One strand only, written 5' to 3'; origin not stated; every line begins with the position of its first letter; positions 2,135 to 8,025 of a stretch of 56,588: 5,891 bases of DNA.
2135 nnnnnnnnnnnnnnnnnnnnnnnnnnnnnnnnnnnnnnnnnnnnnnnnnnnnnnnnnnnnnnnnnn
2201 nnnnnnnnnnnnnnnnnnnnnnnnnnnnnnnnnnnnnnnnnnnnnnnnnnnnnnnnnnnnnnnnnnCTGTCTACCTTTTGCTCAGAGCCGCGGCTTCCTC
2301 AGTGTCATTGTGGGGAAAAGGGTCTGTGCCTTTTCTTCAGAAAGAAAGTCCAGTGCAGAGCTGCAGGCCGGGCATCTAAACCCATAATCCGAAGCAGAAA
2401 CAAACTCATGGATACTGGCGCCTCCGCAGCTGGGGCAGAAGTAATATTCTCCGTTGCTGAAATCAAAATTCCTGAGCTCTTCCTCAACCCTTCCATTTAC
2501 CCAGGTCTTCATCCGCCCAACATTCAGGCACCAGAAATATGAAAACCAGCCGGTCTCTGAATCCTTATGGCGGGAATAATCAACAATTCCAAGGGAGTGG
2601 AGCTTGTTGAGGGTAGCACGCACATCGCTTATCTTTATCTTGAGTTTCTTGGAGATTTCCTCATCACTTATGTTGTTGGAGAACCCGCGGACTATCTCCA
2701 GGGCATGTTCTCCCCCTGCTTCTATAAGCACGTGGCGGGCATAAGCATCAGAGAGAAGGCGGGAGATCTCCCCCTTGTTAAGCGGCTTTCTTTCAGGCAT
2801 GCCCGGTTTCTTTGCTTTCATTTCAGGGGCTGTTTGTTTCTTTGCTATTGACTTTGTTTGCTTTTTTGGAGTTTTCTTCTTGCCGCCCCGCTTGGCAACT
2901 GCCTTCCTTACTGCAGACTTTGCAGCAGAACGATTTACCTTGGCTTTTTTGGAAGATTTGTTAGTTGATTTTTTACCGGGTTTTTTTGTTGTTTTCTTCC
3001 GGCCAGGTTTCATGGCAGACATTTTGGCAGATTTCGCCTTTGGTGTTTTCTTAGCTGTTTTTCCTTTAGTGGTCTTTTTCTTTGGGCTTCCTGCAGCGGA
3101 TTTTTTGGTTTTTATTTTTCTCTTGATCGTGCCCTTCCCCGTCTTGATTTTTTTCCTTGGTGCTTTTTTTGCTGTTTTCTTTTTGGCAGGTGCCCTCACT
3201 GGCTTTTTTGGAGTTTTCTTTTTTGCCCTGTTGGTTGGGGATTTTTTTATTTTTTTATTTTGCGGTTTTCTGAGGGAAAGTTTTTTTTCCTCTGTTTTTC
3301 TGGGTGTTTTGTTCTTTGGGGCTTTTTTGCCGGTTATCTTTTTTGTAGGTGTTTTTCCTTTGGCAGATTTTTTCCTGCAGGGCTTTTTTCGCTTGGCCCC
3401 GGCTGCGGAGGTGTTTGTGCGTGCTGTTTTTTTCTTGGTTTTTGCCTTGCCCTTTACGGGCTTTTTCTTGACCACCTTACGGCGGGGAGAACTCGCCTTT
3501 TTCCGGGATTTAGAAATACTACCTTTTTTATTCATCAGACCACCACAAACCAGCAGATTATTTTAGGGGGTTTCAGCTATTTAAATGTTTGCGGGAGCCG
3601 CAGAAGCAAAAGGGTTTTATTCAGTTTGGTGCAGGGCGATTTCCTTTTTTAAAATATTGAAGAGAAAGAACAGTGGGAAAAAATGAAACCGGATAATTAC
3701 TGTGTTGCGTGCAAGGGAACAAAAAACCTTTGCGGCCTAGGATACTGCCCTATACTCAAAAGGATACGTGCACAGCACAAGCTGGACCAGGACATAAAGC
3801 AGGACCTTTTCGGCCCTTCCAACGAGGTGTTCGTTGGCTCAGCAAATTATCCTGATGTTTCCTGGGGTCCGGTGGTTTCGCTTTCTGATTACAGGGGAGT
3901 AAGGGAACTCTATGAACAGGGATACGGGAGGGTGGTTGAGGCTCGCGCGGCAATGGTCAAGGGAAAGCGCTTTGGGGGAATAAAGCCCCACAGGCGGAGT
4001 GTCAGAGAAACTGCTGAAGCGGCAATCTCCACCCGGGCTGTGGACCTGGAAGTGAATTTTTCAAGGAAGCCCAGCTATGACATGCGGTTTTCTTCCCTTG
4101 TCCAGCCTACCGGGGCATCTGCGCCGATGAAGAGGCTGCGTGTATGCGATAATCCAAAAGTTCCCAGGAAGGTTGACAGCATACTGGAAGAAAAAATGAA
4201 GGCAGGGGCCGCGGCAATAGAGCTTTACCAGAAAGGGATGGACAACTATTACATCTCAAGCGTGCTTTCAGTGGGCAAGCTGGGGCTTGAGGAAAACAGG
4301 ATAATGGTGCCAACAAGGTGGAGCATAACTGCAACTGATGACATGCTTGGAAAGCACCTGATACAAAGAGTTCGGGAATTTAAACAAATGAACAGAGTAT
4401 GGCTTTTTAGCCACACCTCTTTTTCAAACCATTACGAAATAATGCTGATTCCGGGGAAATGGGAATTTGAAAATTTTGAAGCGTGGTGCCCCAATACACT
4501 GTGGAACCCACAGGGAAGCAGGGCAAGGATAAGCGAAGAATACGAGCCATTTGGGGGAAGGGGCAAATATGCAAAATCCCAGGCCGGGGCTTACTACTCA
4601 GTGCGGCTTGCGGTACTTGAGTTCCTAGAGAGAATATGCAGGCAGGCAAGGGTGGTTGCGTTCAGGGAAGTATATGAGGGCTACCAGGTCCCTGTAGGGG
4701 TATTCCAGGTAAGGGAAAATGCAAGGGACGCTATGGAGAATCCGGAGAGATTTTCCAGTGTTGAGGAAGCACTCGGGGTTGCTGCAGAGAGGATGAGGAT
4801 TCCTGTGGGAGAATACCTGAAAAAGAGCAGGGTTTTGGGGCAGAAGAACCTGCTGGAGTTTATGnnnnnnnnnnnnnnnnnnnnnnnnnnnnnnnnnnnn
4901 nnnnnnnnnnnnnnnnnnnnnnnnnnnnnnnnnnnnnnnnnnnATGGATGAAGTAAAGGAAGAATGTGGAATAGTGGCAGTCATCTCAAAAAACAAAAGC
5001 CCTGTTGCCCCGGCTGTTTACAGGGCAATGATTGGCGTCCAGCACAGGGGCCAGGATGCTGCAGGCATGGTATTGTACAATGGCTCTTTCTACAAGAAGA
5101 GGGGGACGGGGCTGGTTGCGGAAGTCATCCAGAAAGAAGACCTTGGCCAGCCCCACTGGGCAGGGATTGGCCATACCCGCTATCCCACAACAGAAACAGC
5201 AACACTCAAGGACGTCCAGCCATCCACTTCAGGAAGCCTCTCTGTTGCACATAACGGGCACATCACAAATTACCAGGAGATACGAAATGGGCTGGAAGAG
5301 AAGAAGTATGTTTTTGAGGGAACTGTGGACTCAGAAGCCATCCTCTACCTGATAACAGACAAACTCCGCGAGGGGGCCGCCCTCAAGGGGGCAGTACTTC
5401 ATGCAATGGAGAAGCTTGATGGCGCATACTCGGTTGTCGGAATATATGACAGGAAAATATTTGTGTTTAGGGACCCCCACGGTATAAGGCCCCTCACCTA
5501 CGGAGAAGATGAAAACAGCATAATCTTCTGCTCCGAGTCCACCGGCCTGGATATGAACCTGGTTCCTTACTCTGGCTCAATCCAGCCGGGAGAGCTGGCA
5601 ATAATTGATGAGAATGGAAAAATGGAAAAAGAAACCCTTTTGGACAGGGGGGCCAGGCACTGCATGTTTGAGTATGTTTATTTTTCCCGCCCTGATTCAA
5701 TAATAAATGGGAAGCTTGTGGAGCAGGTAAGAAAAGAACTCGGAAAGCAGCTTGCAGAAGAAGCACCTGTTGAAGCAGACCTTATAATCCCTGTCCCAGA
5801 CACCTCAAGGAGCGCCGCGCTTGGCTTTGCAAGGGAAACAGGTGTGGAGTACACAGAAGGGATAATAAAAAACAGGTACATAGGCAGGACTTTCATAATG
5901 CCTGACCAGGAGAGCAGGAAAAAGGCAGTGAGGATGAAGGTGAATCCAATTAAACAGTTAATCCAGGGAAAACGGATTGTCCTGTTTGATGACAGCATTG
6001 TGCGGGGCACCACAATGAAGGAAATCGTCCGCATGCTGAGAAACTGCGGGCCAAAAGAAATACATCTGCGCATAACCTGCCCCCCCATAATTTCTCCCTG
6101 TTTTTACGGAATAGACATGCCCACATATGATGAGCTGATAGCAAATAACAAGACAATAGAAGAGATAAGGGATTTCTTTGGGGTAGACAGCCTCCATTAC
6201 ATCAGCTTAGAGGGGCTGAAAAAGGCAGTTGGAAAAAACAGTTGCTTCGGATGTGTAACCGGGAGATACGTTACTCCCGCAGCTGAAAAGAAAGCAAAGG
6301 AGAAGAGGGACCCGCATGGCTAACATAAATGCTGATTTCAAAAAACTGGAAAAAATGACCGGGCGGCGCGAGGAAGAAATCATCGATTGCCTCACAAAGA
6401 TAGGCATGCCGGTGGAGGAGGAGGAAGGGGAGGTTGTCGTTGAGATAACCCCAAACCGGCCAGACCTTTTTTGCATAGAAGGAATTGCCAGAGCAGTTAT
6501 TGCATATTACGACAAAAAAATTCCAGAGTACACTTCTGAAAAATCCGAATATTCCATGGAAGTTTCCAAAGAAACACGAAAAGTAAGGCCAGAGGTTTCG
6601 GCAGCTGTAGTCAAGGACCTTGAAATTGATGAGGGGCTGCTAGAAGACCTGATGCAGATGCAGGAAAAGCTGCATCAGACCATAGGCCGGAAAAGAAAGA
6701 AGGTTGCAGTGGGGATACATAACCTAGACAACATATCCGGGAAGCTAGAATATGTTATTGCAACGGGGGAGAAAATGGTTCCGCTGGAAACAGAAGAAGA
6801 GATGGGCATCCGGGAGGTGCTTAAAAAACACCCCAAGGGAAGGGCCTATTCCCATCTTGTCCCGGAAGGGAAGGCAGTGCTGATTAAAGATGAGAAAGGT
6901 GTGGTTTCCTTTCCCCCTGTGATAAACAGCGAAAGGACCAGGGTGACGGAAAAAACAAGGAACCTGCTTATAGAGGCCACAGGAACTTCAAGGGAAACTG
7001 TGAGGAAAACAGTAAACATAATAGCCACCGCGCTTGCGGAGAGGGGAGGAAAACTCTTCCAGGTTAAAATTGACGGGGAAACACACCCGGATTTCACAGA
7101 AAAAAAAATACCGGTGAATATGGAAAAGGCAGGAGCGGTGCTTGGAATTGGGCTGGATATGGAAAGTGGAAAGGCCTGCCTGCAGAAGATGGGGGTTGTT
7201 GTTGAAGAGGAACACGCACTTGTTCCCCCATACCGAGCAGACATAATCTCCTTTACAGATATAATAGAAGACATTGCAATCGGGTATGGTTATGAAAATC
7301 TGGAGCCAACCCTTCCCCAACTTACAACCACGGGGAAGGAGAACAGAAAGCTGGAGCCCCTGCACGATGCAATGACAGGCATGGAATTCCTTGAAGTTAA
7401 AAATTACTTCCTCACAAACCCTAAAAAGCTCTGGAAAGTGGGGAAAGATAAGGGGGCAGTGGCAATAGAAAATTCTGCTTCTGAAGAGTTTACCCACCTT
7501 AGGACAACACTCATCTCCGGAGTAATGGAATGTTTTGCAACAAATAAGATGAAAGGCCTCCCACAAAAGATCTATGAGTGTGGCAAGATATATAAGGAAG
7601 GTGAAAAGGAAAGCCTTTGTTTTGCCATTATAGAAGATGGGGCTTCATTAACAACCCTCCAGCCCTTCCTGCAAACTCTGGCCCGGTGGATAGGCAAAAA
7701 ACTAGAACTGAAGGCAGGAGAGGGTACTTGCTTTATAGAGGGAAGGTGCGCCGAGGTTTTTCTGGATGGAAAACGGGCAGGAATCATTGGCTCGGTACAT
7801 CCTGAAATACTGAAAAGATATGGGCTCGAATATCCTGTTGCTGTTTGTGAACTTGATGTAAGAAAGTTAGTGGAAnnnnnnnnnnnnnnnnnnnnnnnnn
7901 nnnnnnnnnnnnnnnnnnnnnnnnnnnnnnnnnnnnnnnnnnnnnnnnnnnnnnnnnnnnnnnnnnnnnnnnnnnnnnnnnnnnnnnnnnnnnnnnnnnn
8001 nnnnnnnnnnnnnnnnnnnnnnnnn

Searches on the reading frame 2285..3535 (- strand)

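Call 76: search_protein_families(library=pfam, proteins=[window:2285-3535:-], max_evalue=0.00001)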
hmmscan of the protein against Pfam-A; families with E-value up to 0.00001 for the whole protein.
window:2285-3535:- (417 aa): 1 family
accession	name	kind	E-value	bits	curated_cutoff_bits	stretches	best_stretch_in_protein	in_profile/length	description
PF02002.24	TFIIE_alpha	-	1.4e-13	51.1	22.9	1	271-355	8-94/105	TFIIE alpha subunit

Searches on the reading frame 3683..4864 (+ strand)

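Call 76: search_protein_families(library=pfam, proteins=[window:3683-4864:+], max_evalue=0.00001)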
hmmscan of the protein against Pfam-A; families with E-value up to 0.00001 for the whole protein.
window:3683-4864:+ (394 aa): 2 families
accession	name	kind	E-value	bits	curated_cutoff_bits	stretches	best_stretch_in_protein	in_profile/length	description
PF04894.17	Nre_N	-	4.4e-79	266.5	25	1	16-275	1-270/270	Archaeal Nre, N-terminal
PF04895.17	Nre_C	-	3.4e-30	104.6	27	1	290-387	3-100/110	Archaeal Nre, C-terminal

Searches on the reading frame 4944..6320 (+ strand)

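Call 76: search_protein_families(library=pfam, proteins=[window:4944-6320:+], max_evalue=0.00001)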
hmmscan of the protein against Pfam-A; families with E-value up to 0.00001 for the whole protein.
window:4944-6320:+ (459 aa): 3 families
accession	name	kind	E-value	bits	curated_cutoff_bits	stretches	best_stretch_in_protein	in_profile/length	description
PF13522.11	GATase_6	-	2.2e-20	73.4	27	1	72-198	11-130/130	Glutamine amidotransferase domain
PF13537.11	GATase_7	-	9.3e-20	71.3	25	1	89-202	11-121/123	Glutamine amidotransferase domain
PF00156.33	Pribosyltran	-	1.6e-09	37.7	26.3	1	255-376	7-121/158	Phosphoribosyl transferase domain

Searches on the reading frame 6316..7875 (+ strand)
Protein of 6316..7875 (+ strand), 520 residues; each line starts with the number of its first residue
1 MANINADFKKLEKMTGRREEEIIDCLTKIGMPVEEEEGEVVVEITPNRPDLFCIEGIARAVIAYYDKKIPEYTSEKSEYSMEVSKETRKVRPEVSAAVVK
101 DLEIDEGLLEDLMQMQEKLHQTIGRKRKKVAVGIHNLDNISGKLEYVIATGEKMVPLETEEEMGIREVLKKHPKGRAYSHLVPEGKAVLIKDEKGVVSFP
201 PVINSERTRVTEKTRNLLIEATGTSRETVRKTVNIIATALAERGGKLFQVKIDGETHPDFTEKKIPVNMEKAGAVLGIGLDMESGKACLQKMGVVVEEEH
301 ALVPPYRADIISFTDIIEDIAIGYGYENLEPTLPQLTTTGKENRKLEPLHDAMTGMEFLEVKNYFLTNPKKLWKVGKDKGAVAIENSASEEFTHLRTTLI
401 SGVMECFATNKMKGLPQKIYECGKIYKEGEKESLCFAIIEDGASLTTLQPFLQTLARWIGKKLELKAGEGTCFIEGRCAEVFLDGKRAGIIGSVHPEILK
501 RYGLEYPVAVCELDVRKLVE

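Call 76: search_protein_families(library=pfam, proteins=[window:6316-7875:+], max_evalue=0.00001)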
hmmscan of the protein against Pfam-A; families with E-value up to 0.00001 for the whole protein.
window:6316-7875:+ (520 aa): 3 families
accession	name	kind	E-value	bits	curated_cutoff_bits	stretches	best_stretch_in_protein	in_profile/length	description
PF17759.6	tRNA_synthFbeta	-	5e-35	121.3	22.4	1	330-515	2-214/214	Phenylalanyl tRNA synthetase beta chain CLM domain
PF03484.21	B5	-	7.2e-18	65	28.6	1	265-326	1-67/67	tRNA synthetase B5 domain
PF03483.22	B3_4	-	1.7e-11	44.5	29.3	1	131-234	52-137/174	B3/4 domain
